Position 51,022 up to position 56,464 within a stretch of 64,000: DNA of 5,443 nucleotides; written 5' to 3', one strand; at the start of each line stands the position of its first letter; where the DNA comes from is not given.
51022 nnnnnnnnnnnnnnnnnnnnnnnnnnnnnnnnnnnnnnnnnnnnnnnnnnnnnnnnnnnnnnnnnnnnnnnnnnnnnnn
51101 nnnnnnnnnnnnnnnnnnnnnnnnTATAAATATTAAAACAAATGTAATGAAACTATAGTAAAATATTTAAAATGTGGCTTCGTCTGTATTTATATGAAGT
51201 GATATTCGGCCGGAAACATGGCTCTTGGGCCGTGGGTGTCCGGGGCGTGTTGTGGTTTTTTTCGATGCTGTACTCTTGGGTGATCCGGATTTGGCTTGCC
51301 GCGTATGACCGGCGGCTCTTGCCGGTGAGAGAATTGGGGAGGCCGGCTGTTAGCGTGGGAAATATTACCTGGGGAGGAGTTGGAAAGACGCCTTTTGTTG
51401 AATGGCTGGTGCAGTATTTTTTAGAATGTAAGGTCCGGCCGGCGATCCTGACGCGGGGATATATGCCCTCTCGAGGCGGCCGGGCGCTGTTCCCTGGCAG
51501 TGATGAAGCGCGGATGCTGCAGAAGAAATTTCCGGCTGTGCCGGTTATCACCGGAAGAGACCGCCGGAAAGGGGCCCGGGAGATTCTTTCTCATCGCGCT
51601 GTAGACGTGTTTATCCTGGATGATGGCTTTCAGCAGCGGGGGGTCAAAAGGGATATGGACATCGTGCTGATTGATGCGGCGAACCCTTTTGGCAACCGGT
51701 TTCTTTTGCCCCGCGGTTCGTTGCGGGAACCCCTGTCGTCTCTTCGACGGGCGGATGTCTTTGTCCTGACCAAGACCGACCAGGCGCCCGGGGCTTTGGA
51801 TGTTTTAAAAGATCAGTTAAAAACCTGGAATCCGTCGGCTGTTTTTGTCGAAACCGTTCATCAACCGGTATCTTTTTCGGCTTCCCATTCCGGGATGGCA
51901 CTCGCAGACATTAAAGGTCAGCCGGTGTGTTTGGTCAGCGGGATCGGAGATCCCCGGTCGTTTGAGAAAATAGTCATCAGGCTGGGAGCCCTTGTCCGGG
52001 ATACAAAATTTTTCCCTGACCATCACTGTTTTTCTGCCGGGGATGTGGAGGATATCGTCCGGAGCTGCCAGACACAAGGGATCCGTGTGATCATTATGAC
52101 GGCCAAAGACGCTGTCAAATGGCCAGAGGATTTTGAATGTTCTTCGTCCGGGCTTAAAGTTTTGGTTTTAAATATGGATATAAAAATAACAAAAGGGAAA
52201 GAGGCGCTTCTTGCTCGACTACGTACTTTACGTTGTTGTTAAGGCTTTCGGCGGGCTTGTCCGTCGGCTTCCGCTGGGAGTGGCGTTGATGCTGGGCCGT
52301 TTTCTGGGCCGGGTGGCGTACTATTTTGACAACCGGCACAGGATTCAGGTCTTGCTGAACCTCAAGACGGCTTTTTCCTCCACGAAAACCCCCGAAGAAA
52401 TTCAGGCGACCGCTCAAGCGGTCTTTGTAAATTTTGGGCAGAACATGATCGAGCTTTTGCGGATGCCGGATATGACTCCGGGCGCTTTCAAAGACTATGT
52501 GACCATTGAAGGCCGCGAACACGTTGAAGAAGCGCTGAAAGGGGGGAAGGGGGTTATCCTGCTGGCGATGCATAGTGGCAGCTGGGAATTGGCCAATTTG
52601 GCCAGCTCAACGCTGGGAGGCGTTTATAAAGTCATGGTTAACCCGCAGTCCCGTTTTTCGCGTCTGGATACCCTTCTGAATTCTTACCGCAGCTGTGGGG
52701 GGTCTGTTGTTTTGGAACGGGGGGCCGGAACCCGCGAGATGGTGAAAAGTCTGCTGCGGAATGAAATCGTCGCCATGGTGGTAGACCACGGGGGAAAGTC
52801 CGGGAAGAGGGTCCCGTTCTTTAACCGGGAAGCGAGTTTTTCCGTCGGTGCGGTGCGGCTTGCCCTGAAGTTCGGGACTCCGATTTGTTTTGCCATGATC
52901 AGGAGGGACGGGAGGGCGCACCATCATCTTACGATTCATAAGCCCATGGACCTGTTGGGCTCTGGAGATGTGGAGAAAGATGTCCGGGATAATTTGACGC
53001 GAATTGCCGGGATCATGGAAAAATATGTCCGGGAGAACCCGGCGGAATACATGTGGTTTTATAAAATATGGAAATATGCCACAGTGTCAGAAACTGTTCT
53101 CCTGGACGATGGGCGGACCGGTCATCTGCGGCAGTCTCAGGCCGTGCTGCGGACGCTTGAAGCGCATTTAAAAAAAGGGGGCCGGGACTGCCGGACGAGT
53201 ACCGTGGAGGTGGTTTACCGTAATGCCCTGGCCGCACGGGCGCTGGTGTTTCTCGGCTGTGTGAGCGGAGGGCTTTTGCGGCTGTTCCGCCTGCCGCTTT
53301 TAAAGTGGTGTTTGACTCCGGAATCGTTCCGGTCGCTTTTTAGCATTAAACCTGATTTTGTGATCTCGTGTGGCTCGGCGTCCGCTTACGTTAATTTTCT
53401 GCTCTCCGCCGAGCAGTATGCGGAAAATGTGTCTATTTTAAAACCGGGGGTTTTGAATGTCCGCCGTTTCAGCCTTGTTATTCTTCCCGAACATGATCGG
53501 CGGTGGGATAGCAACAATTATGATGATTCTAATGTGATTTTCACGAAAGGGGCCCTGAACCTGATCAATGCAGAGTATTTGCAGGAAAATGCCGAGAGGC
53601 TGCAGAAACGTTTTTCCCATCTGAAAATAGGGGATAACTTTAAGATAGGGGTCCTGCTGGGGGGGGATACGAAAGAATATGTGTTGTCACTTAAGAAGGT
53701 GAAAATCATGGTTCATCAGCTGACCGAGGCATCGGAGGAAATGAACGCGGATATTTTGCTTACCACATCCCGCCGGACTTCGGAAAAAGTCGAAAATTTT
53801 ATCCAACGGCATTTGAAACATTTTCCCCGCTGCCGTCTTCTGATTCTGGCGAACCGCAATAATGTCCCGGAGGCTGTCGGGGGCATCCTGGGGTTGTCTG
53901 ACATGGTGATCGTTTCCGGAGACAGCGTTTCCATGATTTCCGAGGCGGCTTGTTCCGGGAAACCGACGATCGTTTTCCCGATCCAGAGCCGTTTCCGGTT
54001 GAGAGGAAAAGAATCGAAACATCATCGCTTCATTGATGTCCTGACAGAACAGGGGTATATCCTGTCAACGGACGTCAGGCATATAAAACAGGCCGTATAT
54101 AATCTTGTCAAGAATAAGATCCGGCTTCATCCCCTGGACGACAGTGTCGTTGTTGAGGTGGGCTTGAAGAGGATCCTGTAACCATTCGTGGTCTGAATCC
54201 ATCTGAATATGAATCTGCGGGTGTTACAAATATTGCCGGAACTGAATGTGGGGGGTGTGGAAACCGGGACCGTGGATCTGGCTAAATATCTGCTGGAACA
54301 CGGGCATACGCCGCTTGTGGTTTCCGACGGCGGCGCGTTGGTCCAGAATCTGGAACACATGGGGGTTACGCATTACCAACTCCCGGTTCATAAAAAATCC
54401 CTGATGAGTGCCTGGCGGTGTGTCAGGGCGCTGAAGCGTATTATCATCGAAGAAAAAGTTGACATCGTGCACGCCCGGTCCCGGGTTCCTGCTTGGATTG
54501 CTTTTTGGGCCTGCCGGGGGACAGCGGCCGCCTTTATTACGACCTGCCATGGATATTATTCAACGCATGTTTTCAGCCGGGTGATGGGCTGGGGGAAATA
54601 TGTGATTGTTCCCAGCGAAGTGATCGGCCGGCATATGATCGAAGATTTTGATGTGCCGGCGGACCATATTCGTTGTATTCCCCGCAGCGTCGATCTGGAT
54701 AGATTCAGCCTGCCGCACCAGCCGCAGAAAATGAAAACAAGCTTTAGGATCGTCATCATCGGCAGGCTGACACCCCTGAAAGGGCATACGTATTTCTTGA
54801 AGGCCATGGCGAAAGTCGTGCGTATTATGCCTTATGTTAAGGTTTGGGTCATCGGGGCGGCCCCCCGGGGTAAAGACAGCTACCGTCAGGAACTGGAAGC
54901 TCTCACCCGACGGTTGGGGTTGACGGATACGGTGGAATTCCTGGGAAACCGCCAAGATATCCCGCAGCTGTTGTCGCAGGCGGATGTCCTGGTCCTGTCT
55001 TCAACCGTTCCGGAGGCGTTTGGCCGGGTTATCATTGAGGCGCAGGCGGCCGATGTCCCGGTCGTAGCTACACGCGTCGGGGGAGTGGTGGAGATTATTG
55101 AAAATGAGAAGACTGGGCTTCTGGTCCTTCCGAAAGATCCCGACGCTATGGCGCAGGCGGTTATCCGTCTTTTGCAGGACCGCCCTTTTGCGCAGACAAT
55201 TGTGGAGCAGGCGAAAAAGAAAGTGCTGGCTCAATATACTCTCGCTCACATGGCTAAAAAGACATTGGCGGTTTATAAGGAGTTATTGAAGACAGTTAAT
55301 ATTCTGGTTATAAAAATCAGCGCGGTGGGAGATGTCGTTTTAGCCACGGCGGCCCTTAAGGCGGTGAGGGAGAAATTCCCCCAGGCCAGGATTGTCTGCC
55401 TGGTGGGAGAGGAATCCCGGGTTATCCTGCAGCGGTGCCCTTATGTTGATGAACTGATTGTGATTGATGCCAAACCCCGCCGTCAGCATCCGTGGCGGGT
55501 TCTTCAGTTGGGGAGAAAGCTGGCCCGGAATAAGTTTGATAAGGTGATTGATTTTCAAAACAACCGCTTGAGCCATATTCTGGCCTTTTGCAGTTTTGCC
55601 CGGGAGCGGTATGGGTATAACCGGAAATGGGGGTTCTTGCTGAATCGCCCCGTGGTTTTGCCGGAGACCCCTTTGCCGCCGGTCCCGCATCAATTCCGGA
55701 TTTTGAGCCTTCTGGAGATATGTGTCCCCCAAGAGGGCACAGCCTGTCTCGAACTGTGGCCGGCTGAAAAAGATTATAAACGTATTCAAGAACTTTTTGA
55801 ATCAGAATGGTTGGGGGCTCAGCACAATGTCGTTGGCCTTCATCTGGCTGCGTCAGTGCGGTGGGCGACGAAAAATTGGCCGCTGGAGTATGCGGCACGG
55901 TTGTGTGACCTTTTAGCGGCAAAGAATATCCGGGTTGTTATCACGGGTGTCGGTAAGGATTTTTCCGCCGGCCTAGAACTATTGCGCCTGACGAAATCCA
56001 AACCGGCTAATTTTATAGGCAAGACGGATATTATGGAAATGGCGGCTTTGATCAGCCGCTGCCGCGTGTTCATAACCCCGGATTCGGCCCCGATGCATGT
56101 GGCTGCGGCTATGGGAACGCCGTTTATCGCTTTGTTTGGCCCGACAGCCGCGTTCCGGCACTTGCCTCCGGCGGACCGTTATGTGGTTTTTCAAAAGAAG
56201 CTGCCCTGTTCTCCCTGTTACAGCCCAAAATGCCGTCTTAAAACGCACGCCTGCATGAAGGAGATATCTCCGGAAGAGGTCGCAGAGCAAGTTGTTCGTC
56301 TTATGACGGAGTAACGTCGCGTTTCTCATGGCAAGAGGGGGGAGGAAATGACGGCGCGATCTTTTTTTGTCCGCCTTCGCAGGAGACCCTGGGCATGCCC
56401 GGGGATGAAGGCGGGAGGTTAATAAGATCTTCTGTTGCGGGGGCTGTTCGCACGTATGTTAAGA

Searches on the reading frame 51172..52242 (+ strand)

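Call 63: search_protein_families(library=pfam, proteins=[window:51172-52242:+], max_evalue=0.00001)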
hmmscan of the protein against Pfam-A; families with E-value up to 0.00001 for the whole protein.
window:51172-52242:+ (356 aa): 1 family
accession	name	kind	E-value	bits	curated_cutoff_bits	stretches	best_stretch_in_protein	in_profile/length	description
PF02606.20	LpxK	-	2.7e-75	253.9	27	1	26-347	4-323/328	Tetraacyldisaccharide-1-P 4'-kinase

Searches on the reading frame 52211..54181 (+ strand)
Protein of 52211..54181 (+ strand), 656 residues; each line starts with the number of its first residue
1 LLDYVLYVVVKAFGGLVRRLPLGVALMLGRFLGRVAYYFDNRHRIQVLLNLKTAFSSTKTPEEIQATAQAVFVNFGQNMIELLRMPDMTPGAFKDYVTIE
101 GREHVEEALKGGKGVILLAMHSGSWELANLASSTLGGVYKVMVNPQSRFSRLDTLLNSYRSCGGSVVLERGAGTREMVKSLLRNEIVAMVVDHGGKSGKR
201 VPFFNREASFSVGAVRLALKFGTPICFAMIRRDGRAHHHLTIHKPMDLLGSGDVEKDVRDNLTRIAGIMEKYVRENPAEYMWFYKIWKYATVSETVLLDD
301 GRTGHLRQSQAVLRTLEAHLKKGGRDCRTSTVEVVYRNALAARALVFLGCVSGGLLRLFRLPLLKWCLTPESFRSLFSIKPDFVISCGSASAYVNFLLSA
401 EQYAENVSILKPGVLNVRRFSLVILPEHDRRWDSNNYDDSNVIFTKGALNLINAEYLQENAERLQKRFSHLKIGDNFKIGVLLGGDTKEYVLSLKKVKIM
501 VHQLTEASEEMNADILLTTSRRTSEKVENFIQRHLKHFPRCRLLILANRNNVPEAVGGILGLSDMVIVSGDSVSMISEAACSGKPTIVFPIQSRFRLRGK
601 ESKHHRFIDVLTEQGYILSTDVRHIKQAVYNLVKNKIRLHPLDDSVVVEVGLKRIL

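Call 63: search_protein_families(library=pfam, proteins=[window:52211-54181:+], max_evalue=0.00001)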
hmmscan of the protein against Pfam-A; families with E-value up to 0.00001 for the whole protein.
window:52211-54181:+ (656 aa): 2 families
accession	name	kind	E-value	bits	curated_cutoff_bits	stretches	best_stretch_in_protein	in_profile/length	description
PF06258.17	Mito_fiss_Elm1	-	8.4e-51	173.3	27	1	304-623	2-280/304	Mitochondrial fission ELM1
PF03279.18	Lip_A_acyltrans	-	3.2e-43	148.4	22.3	1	2-288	11-294/295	Bacterial lipid A biosynthesis acyltransferase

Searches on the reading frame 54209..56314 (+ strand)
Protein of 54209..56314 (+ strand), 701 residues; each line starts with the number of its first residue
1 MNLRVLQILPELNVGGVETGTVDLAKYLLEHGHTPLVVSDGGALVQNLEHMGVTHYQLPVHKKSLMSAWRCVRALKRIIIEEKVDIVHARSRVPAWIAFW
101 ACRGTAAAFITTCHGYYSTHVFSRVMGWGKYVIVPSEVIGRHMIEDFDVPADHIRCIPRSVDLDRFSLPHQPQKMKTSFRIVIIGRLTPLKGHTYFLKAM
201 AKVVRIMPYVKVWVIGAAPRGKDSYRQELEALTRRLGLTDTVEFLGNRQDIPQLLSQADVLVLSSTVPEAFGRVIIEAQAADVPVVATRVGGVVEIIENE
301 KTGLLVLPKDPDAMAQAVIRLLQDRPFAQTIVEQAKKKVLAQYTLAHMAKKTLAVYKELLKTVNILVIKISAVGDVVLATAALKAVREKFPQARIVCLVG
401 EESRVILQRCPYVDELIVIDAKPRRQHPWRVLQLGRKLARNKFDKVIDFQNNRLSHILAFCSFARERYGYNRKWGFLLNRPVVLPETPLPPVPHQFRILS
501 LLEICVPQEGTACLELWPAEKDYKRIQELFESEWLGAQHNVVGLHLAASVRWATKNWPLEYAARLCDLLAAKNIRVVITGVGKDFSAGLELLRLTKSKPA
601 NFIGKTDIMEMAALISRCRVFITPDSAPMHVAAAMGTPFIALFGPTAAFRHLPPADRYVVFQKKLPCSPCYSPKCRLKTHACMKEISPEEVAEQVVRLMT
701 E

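Call 64: search_protein_families(library=pfam, proteins=[window:54209-56314:+], max_evalue=0.00001)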
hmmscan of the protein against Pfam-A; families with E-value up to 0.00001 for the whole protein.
window:54209-56314:+ (701 aa): 7 families
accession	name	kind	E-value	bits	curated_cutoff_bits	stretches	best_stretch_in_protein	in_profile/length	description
PF13692.12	Glyco_trans_1_4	-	7.8e-42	143.3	27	1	180-324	3-142/142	Glycosyl transferases group 1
PF00534.26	Glycos_transf_1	-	4.2e-41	140.8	26.4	1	171-337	8-171/172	Glycosyl transferases group 1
PF01075.23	Glyco_transf_9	-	1.8e-33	116.3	22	1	432-678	2-244/247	Glycosyltransferase family 9 (heptosyltransferase)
PF13439.12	Glyco_transf_4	-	8.5e-26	91.4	28.5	1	14-165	1-170/170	Glycosyltransferase Family 4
PF20706.3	GT4-conflict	-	4.8e-17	62.5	26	1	169-351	189-384/385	Family 4 Glycosyltransferase in conflict systems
PF13579.12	Glyco_trans_4_4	-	9.3e-12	46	29.7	1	15-158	1-156/158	Glycosyl transferase 4-like domain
PF13524.12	Glyco_trans_1_2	-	7.5e-09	36.1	25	1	247-353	22-143/144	Glycosyl transferase-like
